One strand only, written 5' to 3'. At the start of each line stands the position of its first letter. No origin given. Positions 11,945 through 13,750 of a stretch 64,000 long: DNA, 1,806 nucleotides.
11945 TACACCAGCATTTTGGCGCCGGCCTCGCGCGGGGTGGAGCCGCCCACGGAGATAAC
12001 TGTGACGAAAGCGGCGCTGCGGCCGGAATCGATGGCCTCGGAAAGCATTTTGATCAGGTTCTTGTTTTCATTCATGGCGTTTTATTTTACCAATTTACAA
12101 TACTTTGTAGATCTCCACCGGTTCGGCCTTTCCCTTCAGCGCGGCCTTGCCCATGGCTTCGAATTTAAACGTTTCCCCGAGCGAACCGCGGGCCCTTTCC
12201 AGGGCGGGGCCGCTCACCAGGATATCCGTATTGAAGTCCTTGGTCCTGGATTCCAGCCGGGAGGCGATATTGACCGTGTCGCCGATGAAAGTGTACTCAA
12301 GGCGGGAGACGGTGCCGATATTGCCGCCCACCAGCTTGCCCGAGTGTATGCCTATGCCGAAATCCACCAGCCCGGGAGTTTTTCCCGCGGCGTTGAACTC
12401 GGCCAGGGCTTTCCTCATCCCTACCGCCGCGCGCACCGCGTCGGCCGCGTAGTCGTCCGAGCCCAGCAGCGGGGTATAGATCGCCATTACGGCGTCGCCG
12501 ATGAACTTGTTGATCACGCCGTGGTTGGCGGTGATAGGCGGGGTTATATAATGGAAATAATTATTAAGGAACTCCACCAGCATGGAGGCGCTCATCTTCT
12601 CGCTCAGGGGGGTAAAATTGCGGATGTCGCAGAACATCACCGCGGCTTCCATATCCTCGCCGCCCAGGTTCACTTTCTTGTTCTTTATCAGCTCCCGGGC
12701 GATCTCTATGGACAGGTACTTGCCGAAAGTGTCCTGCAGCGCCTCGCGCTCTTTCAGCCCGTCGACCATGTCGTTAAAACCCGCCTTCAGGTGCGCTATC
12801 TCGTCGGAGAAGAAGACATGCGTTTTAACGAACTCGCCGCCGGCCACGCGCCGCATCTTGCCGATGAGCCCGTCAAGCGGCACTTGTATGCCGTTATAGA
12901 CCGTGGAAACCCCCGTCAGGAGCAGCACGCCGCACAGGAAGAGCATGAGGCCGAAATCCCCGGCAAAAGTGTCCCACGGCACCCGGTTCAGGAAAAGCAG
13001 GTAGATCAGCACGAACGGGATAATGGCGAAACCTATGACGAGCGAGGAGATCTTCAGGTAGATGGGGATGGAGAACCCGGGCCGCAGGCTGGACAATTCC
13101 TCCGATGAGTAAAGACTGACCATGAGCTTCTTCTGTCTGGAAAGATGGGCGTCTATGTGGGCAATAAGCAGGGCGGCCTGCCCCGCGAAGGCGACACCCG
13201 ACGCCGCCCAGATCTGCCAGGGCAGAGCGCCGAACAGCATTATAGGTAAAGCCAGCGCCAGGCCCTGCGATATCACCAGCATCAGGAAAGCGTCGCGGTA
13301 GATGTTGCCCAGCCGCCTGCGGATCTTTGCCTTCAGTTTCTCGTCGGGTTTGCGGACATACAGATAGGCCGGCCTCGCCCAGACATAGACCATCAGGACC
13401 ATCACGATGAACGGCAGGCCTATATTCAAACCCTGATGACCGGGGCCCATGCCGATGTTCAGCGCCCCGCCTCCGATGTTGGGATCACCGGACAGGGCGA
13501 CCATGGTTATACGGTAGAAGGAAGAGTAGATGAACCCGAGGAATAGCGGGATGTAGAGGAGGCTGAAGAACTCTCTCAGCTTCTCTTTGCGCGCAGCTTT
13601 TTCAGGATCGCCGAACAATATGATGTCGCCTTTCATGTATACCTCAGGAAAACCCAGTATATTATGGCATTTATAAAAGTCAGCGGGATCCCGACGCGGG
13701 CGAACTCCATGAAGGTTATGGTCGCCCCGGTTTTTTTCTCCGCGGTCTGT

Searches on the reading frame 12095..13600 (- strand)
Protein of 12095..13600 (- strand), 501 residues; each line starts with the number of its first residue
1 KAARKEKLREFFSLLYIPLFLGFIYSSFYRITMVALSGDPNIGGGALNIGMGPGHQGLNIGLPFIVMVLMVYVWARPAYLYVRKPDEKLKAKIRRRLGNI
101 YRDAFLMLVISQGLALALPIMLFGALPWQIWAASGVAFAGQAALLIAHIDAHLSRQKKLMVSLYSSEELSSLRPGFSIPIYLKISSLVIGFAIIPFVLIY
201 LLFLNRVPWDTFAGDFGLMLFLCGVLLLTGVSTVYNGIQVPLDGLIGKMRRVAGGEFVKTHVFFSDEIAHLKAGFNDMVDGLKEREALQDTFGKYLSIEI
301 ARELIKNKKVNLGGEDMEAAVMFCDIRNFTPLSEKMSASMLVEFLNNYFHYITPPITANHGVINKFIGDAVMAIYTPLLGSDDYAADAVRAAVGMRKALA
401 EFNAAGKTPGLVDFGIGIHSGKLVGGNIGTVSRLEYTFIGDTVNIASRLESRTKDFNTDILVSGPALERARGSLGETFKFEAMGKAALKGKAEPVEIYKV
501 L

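Call 56: search_protein_families(library=pfam, proteins=[window:12095-13600:-])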
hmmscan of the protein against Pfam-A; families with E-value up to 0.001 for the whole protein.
window:12095-13600:- (501 aa): 1 family
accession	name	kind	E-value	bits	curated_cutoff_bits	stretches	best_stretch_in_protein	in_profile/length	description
PF00211.25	Guanylate_cyc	-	3.4e-21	76.1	21.9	1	318-493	8-175/183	Adenylate and Guanylate cyclase catalytic domain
